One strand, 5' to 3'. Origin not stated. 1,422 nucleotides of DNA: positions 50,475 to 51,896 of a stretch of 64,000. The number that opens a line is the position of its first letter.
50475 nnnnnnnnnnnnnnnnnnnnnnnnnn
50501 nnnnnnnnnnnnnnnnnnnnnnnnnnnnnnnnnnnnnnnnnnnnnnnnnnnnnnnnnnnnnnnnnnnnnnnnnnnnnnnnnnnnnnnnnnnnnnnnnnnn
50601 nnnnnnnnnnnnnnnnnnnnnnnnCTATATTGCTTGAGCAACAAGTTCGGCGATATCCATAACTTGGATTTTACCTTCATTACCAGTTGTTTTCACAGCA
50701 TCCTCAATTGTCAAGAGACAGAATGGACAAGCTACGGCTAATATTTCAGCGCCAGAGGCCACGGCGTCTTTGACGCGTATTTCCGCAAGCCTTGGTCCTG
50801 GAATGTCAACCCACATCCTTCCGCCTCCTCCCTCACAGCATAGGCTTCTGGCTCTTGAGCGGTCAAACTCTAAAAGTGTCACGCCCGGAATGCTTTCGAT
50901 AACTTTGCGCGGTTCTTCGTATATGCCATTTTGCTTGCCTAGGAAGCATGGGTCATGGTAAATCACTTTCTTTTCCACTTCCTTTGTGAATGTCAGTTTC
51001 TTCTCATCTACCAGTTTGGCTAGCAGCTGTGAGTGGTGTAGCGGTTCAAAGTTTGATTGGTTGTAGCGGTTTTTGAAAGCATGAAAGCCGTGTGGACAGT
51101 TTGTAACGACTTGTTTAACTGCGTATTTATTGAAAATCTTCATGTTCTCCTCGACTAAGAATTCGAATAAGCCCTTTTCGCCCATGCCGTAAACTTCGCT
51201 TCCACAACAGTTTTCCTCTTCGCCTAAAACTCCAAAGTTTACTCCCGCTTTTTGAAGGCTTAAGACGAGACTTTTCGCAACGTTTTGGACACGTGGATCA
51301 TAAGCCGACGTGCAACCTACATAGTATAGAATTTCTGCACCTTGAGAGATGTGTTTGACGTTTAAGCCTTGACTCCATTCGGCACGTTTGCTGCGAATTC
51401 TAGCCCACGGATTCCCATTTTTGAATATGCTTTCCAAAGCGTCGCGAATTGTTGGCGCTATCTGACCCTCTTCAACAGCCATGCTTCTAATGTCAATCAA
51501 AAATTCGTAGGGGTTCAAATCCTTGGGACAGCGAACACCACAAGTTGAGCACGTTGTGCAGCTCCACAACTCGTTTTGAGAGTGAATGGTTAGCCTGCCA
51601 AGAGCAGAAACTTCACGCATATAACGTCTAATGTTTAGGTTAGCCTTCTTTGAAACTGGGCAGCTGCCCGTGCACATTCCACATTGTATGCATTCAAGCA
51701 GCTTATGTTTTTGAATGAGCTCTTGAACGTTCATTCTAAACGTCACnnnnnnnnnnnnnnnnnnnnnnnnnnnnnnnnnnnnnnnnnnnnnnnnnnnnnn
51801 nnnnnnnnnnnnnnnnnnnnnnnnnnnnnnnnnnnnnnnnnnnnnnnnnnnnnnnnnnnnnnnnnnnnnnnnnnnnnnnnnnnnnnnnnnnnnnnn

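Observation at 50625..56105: HdrD-like and HdrA-like genes divergently joined to etfBA and the beta-oxidation operon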

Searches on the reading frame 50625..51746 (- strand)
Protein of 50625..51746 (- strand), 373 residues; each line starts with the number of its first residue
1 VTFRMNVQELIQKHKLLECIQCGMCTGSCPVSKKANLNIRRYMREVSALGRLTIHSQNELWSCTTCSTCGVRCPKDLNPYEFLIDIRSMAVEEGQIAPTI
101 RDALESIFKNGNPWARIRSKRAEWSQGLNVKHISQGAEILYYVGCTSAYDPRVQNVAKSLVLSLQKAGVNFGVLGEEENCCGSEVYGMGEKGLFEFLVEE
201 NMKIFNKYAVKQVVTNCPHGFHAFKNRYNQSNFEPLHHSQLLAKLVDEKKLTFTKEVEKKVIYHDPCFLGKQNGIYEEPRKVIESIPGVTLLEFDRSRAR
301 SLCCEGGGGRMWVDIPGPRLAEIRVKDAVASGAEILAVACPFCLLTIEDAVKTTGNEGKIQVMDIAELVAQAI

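Call 3: search_protein_families(library=pfam, proteins=[window:50625-51746:-])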
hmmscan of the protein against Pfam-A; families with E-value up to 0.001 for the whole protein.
window:50625-51746:- (373 aa): 6 families
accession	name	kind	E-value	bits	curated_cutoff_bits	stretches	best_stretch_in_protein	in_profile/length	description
PF02754.22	CCG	-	6.9e-28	97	20.6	2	261-347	1-84/85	Cysteine-rich domain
PF13183.11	Fer4_8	-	9.9e-12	45.7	27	1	16-76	2-67/68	4Fe-4S dicluster domain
PF13534.11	Fer4_17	-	7.6e-11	42.8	22.2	1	18-78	1-61/61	4Fe-4S dicluster domain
PF13187.11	Fer4_9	-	6.3e-07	29.8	27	1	18-76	1-50/52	4Fe-4S dicluster domain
PF13237.11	Fer4_10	-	3.9e-06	27.1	25.5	1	18-74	8-53/53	4Fe-4S dicluster domain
PF12838.12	Fer4_7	-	5.4e-05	24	27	1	19-76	2-51/52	4Fe-4S dicluster domain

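Call 4: search_protein_families(library=ncbifam, proteins=[window:50625-51746:-])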
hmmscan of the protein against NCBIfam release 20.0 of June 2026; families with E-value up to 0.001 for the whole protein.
window:50625-51746:- (373 aa): 24 families
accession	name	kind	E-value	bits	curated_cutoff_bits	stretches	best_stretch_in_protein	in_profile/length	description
NF004898.0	PRK06259.1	equivalog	3.3e-53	181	385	1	8-373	125-488/488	fumarate reductase (CoM/CoB) subunit TfrB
NF045670.1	quin_L_LdhH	equivalog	5.1e-31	107.7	800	1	132-370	462-706/706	L-lactate dehydrogenase (quinone) large subunit LdhH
TIGR03290.1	CoB_CoM_SS_C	equivalog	1.4e-24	86.7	160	1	18-112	3-97/144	CoB--CoM heterodisulfide reductase subunit C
NF045663.1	diclust_near_Sec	equivalog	1.4e-22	79.6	530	1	19-344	309-615/759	pyridine nucleotide-disulfide oxidoreductase/dicluster-binding protein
NF008369.0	PRK11168.1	equivalog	4.6e-19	68.6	278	2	123-296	153-331/401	anaerobic glycerol-3-phosphate dehydrogenase subunit C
NF041890.1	hdrC_Methbact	equivalog_domain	1.5e-15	57.3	270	1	12-101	24-112/192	ferredoxin:CoB-CoM heterodisulfide reductase subunit HdrC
NF041779.1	hetero_SS_HdrC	equivalog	3.3e-15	56.1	350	1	18-95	32-108/198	ferredoxin:CoB-CoM heterodisulfide reductase subunit HdrC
NF045724.1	ferredox_TmcB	equivalog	9.4e-14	50.8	735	1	128-357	177-414/430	electron transfer complex ferredoxin TmcB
NF008434.0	PRK11274.1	equivalog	1.8e-12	46.9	333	1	16-98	22-109/409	glycolate oxidase subunit GlcF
NF038018.1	qmoC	equivalog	1.2e-10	41.4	300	1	14-98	15-99/360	quinone-interacting membrane-bound oxidoreductase complex subunit QmoC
TIGR03379.1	glycerol3P_GlpC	equivalog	1.8e-10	40.1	279.9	2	18-104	6-95/397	anaerobic glycerol-3-phosphate dehydrogenase subunit GlpC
NF045796.1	DsrK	equivalog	2.8e-09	36.1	400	1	217-334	284-393/453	sulfate reduction electron transfer complex DsrMKJOP subunit DsrK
NF045711.1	sulf_resp_HmcF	equivalog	4.5e-09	35.6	750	1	17-350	60-428/457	sulfate respiration complex iron-sulfur protein HmcF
NF009226.0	PRK12576.1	equivalog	1.1e-08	34.8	344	1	3-90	140-240/317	succinate dehydrogenase/fumarate reductase iron-sulfur subunit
NF004616.0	PRK05950.1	subfamily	2.4e-08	33.4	228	1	12-93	142-236/238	succinate dehydrogenase iron-sulfur subunit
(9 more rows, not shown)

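Call 11: find_homologous_proteins(query=window:50625-51746:-, max_evalue=1e-20)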
Query window:50625-51746:- (373 aa): 4098 proteins with E <= 1e-20 among 8000 candidates; the best 120 are listed.
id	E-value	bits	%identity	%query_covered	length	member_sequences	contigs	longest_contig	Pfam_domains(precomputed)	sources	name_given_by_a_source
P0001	7.3e-236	800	90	99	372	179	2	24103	PF13534.12,PF02754.22,PF13237.12,PF13183.12,PF13187.12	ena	-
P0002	8.7e-230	780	89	99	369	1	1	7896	PF13534.12,PF02754.22,PF13237.12,PF13183.12,PF13187.12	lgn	-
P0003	3.8e-226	768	86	99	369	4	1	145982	PF12838.13,PF13534.12,PF02754.22,PF13237.12,PF13183.12,PF13187.12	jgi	-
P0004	3.9e-226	768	85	100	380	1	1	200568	PF13534.12,PF02754.22,PF13237.12,PF13183.12,PF13187.12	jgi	-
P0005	2.5e-225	766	86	99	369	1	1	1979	PF13534.12,PF02754.22,PF13237.12,PF13183.12,PF13187.12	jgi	jgi:Fe-S oxidoreductase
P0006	3.3e-225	765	86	99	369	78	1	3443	PF12838.13,PF13534.12,PF02754.22,PF13237.12,PF13183.12,PF13187.12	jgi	-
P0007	4.4e-225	765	87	99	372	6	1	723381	PF13534.12,PF02754.22,PF13183.12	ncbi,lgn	-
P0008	4.5e-225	765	86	99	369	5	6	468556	PF13534.12,PF02754.22,PF13237.12,PF13183.12,PF13187.12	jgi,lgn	jgi:Fe-S oxidoreductase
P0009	6.8e-224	761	86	99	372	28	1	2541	PF13534.12,PF02754.22,PF13237.12,PF13183.12,PF13187.12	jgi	-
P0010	6.5e-223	758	86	99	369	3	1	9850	PF12838.13,PF13534.12,PF02754.22,PF13237.12,PF13183.12,PF13187.12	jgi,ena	-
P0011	5.3e-222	755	84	99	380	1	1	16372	PF13534.12,PF02754.22,PF13237.12,PF13183.12,PF13187.12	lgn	-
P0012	6.5e-222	754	84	99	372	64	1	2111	PF13534.12,PF02754.22,PF13237.12,PF13183.12,PF13187.12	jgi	-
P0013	1.0e-221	754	83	100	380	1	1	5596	PF13534.12,PF02754.22,PF13237.12,PF13183.12,PF13187.12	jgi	jgi:Fe-S oxidoreductase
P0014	1.5e-221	753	83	100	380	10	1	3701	PF13534.12,PF02754.22,PF13237.12,PF13183.12,PF13187.12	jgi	jgi:Fe-S oxidoreductase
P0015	1.6e-221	753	85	99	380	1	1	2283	PF13534.12,PF02754.22,PF13237.12,PF13183.12,PF13187.12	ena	-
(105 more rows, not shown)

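Call 15: find_related_loci(query=A1, collection=genome_contigs, flank=10000)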
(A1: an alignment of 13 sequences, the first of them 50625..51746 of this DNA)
Query A1 (373 aa) in genome_contigs; peptide patterns used: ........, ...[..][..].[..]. (x = any residue, [..] = any of these).
376 stretches matched a pattern; 186 encode a relative of the query (tblastn E <= 1e-3); the best 80 are kept; 80 distinct loci.
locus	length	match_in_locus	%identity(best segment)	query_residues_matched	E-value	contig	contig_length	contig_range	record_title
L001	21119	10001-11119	95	1-373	0e+0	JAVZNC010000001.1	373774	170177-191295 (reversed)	MAG: Candidatus Bathyarchaeia archaeon isolate DRTY-6_201912_bins_40 DRTY-6_201912_bins_40_scaffold_1, whole genome shot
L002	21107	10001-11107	94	5-373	0e+0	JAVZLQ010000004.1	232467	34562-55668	MAG: Candidatus Bathyarchaeia archaeon isolate DRTY-6_201907_bins_62 DRTY-6_201907_bins_62_scaffold_4, whole genome shot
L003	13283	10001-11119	91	1-373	0e+0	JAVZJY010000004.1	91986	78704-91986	MAG: Candidatus Bathyarchaeia archaeon isolate DRTY-6_201907_bins_103 DRTY-6_201907_bins_103_scaffold_4, whole genome sh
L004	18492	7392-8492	91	1-367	0e+0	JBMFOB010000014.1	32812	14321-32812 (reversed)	MAG: Candidatus Bathyarchaeia archaeon isolate KM4338-26 NODE_14_length_32812_cov_8.757629, whole genome shotgun sequenc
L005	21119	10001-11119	90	1-373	0e+0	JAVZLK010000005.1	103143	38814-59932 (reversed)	MAG: Candidatus Bathyarchaeia archaeon isolate DRTY-6_201907_bins_50 DRTY-6_201907_bins_50_scaffold_5, whole genome shot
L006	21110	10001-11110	91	4-373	0e+0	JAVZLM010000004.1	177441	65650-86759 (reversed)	MAG: Candidatus Bathyarchaeia archaeon isolate DRTY-6_201907_bins_54 DRTY-6_201907_bins_54_scaffold_4, whole genome shot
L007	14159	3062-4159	89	5-370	0e+0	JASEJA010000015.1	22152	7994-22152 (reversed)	MAG: Candidatus Bathyarchaeota archaeon isolate Yes71-20 NODE_522_length_22152_cov_40.164819, whole genome shotgun seque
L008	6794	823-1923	88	1-367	0e+0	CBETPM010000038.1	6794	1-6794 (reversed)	MAG TPA_asm: Candidatus Bathyarchaeota archaeon isolate SRR13309661_metabat2_5 genome assembly, contig: ERZ26778927.341,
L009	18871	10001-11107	87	5-373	0e+0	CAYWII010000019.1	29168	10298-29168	MAG TPA_asm: uncultured Candidatus Bathyarchaeia archaeon isolate binchicken_co274_118 genome assembly, contig: NODE_409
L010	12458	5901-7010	87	4-373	0e+0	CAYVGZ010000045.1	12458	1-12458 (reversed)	MAG TPA_asm: uncultured Candidatus Bathyarchaeia archaeon isolate binchicken_co274_389 genome assembly, contig: NODE_126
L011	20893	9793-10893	87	1-367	0e+0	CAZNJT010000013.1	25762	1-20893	MAG TPA_asm: uncultured Candidatus Bathyarchaeia archaeon isolate binchicken_co119_491 genome assembly, contig: NODE_218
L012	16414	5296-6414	86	1-373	0e+0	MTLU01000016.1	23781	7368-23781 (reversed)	MAG: Candidatus Bathyarchaeota archaeon JdFR-07 JGI24019J35510_1000467, whole genome shotgun sequence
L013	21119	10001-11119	86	1-373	0e+0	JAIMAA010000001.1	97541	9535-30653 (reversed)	MAG: Candidatus Bathyarchaeota archaeon isolate HOT.CON.75 Contig1, whole genome shotgun sequence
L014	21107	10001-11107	86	5-373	0e+0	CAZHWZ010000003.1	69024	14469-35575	MAG TPA_asm: uncultured Candidatus Bathyarchaeia archaeon isolate SRP231805_co1_73 genome assembly, contig: NODE_80_leng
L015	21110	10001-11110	87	4-373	0e+0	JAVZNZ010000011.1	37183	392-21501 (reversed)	MAG: Candidatus Bathyarchaeia archaeon isolate DRTY-6_201912_bins_75 DRTY-6_201912_bins_75_scaffold_11, whole genome sho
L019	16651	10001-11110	85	4-373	0e+0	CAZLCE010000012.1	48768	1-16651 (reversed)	MAG TPA_asm: uncultured Candidatus Bathyarchaeia archaeon isolate binchicken_co274_114 genome assembly, contig: NODE_188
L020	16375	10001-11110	86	4-373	0e+0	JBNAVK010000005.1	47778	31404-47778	MAG: Candidatus Bathyarchaeales archaeon isolate Kamch4342-D-MF-036 bin74.fa-5, whole genome shotgun sequence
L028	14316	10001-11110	86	4-373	0e+0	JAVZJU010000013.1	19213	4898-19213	MAG: Candidatus Bathyarchaeia archaeon isolate DRTY-6_201901_bins_99 DRTY-6_201901_bins_99_scaffold_13, whole genome sho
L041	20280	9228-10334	83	5-373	0e+0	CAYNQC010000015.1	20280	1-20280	MAG TPA_asm: uncultured Candidatus Bathyarchaeia archaeon isolate binchicken_co103_338 genome assembly, contig: NODE_252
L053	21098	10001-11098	83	5-370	0e+0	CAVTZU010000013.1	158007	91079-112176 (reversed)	MAG: Candidatus Bathyarchaeota archaeon isolate MFD04408.bin.2.62 genome assembly, contig: contig_23675, whole genome sh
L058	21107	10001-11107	82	5-373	0e+0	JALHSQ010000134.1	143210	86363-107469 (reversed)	MAG: Candidatus Bathyarchaeota archaeon isolate PFL2 seq_2352855, whole genome shotgun sequence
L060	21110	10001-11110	81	4-373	0e+0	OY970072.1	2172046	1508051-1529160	MAG: Candidatus Bathyarchaeota archaeon isolate MFD04408.bin.c.3 genome assembly, chromosome: 1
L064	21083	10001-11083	82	5-365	0e+0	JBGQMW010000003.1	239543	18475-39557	MAG: Candidatus Bathyarchaeia archaeon isolate OBJ2_061818_130_9 k141_414254_length_239543_cov_26.1030, whole genome sho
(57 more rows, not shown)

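Call 35: search_solved_structures(query=window:50625-51746:-, max_evalue=0.01, show_alignments=3)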
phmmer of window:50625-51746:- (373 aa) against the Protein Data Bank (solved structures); distinct sequences matched with E-value up to 0.01: 8.
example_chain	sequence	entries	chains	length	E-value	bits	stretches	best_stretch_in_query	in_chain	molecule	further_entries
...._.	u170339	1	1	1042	3e-57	197.6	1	58-371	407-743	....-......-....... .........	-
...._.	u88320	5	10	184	1e-17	67.5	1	16-113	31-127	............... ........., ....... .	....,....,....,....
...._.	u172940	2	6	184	3.4e-17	65.8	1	15-111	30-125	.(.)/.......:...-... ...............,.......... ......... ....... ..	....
7bkb_C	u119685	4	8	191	1.3e-15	60.6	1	18-112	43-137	CoB--CoM heterodisulfide reductase subunit C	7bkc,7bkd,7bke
8rvv_C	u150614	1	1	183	1.1e-13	54.3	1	16-112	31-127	H(2):CoB-CoM heterodisulfide,ferredoxin reductase subunit C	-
8rvu_c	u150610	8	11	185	1.1e-13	54.2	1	16-112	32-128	H(2):CoB-CoM heterodisulfide,ferredoxin reductase subunit C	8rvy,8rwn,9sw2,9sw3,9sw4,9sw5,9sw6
1kf6_B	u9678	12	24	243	0.00023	23.6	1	9-81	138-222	FUMARATE REDUCTASE IRON-SULFUR PROTEIN | Fumarate reductase iron-sulfur subunit | Fumarate reductase (Anaerobic), Fe-S subunit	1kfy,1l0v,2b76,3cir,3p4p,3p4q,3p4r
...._C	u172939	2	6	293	0.003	19.9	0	274-370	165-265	H(2)/formate:CoB-CoM heterodisulfide,ferredoxin reductase subunit B2 | Heterodisulfide reductase subunit B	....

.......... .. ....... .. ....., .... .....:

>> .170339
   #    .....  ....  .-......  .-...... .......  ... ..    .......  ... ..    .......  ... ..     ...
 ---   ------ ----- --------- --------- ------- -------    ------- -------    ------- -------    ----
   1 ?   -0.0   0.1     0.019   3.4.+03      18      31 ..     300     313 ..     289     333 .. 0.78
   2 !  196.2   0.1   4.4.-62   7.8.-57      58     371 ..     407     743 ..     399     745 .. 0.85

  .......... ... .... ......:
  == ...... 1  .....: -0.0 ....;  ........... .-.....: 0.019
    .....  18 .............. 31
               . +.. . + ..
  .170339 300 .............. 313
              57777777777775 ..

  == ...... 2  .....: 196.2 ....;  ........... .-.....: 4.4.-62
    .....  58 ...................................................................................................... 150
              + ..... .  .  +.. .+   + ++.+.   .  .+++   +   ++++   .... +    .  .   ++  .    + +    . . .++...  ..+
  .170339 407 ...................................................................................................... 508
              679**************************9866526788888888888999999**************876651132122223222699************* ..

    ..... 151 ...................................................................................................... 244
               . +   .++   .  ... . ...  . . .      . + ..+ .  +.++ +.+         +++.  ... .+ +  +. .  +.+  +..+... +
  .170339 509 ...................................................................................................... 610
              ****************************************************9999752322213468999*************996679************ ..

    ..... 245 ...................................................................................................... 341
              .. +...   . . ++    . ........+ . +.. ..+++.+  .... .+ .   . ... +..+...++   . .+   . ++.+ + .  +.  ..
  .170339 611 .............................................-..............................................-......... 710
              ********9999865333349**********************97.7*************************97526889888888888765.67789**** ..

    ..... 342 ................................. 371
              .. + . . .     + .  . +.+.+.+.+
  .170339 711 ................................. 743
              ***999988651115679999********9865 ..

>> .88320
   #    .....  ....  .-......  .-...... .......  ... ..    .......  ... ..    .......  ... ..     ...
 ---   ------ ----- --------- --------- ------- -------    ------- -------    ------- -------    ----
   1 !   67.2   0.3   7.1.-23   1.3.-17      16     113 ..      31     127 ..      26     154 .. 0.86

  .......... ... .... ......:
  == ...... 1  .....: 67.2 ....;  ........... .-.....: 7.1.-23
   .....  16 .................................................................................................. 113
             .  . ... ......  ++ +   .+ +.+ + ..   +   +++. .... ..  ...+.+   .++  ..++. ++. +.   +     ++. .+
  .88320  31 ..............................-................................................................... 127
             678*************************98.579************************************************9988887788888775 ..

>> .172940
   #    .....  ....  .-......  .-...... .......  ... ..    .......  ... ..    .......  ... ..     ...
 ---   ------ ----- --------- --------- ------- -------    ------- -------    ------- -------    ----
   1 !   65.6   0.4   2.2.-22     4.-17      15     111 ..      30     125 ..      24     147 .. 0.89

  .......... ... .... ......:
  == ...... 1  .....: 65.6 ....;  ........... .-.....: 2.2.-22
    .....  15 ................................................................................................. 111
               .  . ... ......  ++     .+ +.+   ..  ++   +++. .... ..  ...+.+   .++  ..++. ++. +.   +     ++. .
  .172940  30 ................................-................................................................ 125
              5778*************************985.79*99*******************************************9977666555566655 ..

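Call 51: search_protein_representatives(protein=window:50625-51746:-)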
Query: 373 residues. Proteins with E-value up to 0.001 (for the whole library): 11223; up to 1e-10: 5429; up to 1e-30: 1802. The best 150 are listed.
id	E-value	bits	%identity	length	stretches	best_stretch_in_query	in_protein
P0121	2.9e-126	437.9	53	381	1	7-373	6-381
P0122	5.0e-114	397.6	50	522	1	15-372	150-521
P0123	1.1e-104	366.9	48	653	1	15-371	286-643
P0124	6.1e-102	357.9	50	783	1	50-372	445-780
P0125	1.8e-96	339.8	46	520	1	5-373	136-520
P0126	4.9e-96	338.4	48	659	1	57-372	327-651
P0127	1.8e-95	336.5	45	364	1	14-369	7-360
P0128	7.0e-95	334.6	42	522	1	18-372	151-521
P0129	1.9e-94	333.2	45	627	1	15-372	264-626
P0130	5.5e-94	331.7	43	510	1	12-373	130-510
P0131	8.0e-94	331.2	42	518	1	8-373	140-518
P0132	4.2e-93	328.8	35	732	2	54-371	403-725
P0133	6.0e-93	328.3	46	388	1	19-369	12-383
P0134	8.9e-91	321.1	42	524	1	16-371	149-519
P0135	4.3e-90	318.9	42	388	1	15-370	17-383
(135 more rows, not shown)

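Call 53: find_homologous_proteins(query=P0121, max_evalue=1e-30)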
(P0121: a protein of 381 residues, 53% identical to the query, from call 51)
Query P0121 (381 aa): 7174 proteins with E <= 1e-30 among 8000 candidates; the best 120 are listed.
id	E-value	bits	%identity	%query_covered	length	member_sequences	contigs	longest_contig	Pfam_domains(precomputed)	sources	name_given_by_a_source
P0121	2.8e-262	888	100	100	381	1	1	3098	PF13534.12,PF02754.22,PF13237.12,PF13183.12,PF13187.12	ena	-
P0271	2.1e-261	885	99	100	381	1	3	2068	PF13534.12,PF02754.22,PF13237.12,PF13183.12,PF13187.12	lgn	-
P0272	1.6e-260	882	99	100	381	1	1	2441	PF13534.12,PF02754.22,PF13237.12,PF13183.12,PF13187.12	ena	-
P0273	2.7e-260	881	99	100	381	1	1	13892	PF13534.12,PF02754.22,PF13237.12,PF13183.12,PF13187.12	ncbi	-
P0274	3.1e-260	881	99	100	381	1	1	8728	PF13534.12,PF02754.22,PF13237.12,PF13183.12,PF13187.12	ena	-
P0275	6.3e-260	880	99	100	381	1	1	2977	PF13534.12,PF02754.22,PF13237.12,PF13183.12,PF13187.12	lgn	-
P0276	9.4e-258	873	98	100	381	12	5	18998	PF13534.12,PF02754.22,PF13237.12,PF13183.12,PF13187.12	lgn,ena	-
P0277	2.9e-239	812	90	100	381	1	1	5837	PF13534.12,PF02754.22,PF13237.12,PF13183.12,PF13187.12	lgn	-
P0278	1.2e-230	783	87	100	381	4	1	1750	PF13534.12,PF02754.22,PF13237.12,PF13183.12,PF13187.12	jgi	-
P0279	4.2e-224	762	83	100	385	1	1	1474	PF13534.12,PF02754.22,PF13237.12,PF13183.12,PF13187.12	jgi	jgi:Fe-S oxidoreductase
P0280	2.3e-222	756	84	100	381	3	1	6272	PF13534.12,PF02754.22,PF13237.12,PF13183.12,PF13187.12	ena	-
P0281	1.1e-221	754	83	100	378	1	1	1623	PF13534.12,PF02754.22,PF13237.12,PF13183.12,PF13187.12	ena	-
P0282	1.1e-219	747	83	100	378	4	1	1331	PF13534.12,PF02754.22,PF13237.12,PF13183.12,PF13187.12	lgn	-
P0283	9.5e-218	741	82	100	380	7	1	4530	PF13534.12,PF02754.22,PF13237.12,PF13183.12,PF13187.12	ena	-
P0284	4.0e-217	739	81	100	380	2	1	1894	PF13534.12,PF02754.22,PF13237.12,PF13183.12,PF13187.12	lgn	-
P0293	2.1e-203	694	76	100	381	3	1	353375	PF13534.12,PF02754.22,PF13237.12,PF13183.12,PF13187.12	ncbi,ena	-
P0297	8.6e-203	692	77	100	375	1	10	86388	PF13534.12,PF02754.22,PF13237.12,PF13183.12,PF13187.12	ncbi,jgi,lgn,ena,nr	ncbi:MAG TPA: (Fe-S)-binding protein [Anaerolineales bacterium]|nr:(Fe-S)-binding protein [Anaerolin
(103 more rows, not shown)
